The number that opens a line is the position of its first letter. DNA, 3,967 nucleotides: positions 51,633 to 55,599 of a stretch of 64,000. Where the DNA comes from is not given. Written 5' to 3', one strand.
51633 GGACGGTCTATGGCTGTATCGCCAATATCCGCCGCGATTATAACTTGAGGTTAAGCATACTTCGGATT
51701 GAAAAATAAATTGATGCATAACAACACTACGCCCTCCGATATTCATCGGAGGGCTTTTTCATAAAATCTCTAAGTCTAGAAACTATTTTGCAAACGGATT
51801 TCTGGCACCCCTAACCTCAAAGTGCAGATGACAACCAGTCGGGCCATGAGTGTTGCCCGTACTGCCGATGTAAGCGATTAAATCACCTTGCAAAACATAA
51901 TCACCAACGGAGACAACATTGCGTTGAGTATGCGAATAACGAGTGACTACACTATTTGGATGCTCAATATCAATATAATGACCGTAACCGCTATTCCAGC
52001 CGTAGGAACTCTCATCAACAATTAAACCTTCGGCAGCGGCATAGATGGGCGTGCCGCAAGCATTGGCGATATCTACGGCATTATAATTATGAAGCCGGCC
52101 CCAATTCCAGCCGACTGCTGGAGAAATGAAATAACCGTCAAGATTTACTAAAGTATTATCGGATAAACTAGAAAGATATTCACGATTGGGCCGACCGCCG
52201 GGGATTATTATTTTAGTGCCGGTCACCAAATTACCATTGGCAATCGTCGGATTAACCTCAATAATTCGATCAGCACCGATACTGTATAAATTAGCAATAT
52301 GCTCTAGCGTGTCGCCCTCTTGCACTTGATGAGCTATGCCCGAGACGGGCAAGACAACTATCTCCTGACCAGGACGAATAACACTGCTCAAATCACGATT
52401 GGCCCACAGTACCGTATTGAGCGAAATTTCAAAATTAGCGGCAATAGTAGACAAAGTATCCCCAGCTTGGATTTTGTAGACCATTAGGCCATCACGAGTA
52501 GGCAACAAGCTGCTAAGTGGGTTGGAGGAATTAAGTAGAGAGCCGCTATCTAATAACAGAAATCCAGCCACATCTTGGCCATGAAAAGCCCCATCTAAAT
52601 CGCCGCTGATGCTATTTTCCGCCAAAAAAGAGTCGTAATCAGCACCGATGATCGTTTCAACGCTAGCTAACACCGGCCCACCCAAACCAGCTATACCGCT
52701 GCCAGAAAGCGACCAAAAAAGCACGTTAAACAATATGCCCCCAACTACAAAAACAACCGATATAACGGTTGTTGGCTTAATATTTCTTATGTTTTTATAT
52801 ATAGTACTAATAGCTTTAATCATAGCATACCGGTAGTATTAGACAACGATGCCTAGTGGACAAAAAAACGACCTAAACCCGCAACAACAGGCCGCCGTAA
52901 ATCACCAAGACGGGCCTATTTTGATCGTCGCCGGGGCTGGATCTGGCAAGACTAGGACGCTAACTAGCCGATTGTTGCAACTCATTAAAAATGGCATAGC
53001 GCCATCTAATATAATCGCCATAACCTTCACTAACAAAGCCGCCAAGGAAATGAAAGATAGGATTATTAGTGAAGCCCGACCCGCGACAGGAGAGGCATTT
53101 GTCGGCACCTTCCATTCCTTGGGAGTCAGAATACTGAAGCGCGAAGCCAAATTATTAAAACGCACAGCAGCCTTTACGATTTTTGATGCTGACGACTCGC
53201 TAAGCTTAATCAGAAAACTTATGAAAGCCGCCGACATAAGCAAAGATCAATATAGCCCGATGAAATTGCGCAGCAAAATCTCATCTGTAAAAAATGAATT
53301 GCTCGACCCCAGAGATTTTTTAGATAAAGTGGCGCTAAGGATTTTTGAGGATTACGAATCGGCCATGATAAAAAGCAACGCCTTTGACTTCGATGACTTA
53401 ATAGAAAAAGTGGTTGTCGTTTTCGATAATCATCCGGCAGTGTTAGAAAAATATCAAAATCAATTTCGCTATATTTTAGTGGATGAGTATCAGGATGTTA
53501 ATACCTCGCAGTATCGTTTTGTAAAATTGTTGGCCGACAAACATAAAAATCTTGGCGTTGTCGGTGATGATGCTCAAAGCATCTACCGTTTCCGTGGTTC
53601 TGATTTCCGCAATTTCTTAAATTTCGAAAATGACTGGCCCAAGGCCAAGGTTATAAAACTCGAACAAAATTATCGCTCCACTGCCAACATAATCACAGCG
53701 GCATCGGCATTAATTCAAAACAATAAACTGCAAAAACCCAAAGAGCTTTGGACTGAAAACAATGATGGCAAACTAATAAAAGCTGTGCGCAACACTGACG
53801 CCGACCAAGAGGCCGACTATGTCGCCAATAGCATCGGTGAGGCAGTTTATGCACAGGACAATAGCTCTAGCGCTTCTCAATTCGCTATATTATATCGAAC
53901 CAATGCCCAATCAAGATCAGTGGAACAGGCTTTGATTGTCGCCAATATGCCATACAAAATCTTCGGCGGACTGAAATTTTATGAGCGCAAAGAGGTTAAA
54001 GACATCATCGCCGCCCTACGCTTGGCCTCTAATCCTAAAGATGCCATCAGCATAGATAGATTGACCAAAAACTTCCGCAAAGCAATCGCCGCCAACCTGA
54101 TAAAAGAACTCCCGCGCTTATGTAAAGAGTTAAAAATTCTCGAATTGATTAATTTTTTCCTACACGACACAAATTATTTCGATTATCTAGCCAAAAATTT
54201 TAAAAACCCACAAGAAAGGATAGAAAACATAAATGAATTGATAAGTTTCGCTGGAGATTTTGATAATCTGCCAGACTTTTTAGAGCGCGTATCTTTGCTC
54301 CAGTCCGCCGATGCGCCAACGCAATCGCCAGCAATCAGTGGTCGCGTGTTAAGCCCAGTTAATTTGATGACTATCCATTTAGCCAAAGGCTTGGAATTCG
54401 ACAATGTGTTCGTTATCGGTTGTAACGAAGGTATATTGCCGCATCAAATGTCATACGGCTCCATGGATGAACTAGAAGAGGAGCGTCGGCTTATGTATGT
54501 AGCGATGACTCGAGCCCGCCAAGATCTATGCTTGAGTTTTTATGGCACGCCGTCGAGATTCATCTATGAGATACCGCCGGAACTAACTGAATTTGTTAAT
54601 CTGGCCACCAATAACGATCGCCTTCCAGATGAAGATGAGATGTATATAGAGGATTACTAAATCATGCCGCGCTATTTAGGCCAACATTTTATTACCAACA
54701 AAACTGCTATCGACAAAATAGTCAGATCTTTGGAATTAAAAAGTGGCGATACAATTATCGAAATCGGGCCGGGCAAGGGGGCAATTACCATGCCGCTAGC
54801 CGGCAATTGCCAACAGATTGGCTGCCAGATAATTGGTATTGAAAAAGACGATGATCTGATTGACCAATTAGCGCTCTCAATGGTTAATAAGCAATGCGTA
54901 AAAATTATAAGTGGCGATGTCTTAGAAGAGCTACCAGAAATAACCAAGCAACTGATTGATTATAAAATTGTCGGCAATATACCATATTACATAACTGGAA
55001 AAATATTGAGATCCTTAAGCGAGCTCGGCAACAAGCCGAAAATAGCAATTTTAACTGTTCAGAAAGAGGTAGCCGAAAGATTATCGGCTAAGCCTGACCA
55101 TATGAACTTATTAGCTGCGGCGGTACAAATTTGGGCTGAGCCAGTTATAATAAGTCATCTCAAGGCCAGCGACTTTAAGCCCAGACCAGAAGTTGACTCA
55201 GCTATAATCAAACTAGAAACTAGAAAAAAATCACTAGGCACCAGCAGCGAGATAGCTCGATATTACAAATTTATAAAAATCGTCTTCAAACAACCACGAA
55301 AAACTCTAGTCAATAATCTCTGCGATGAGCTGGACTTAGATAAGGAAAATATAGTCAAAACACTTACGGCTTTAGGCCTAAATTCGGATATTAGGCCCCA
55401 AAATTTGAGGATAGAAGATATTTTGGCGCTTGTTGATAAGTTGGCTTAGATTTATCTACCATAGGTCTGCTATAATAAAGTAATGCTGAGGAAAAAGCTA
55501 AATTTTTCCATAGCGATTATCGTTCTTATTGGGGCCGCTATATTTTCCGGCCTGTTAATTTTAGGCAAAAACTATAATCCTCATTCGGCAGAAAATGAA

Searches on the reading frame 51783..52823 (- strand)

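Call 22: search_protein_families(library=pfam, proteins=[window:51783-52823:-])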
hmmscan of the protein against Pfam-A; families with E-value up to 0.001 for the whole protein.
window:51783-52823:- (346 aa): 4 families
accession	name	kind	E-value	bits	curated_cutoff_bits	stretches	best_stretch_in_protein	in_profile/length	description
PF01551.29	Peptidase_M23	-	4.6e-24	84.9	28.7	1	247-342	3-92/96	Peptidase family M23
PF01476.26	LysM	-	2.7e-19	69.3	20.9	2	165-208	1-43/43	LysM domain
PF23473.1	LysM3_LYK4_5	-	5.8e-07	29.9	29.3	0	113-143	2-32/48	LYK4/5 LysM3 domain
PF23446.1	LysM1_NFP_LYK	-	0.0006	21.1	36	0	171-208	16-54/60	NFP/LYK LysM1 domain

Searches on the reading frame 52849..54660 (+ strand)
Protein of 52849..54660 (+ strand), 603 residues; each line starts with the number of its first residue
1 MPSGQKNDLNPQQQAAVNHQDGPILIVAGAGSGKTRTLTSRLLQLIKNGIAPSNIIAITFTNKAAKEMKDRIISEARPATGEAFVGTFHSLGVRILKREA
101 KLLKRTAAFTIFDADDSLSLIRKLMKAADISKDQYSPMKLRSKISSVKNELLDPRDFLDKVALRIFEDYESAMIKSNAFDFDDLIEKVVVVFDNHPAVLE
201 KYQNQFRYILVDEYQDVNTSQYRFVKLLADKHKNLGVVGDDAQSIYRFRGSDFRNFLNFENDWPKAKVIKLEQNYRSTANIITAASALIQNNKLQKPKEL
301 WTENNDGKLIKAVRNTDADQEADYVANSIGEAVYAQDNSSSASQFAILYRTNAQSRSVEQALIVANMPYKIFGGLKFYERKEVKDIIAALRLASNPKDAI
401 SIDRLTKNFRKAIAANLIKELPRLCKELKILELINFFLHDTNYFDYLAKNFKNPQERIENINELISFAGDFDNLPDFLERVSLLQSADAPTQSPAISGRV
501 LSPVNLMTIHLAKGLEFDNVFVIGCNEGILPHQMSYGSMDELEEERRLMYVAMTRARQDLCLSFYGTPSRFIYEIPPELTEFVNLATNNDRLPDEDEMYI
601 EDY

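Call 22: search_protein_families(library=pfam, proteins=[window:52849-54660:+])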
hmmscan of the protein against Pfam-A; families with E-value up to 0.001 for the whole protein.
window:52849-54660:+ (603 aa): 7 families
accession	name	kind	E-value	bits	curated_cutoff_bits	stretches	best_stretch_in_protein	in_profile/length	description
PF00580.27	UvrD-helicase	-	1e-83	281.6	23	1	9-263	1-270/271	UvrD/REP helicase N-terminal domain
PF13361.12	UvrD_C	-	1.6e-67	228.8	25.6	2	269-446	1-175/350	UvrD-like helicase C-terminal domain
PF13245.12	AAA_19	-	4.6e-24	85.5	25.1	1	13-249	1-134/134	AAA domain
PF13538.12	UvrD_C_2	-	1e-10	41.7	27.4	1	506-562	4-51/52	UvrD-like helicase C-terminal domain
PF13604.12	AAA_30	-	1.2e-09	38.6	27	1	9-74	2-68/191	AAA domain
PF01443.25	Viral_helicase1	-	3.4e-08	34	21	0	505-561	178-225/228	Viral superfamily 1 RNA helicase core domain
PF13087.12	AAA_12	-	3.3e-05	24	27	0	265-313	14-56/195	AAA domain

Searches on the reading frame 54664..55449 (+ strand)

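Call 22: search_protein_families(library=pfam, proteins=[window:54664-55449:+])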
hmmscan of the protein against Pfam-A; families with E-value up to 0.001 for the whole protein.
window:54664-55449:+ (261 aa): 1 family
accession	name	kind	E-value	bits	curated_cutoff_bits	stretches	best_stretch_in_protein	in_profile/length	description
PF00398.26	RrnaAD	-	1.2e-44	152.8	24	1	5-260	8-261/263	Ribosomal RNA adenine dimethylase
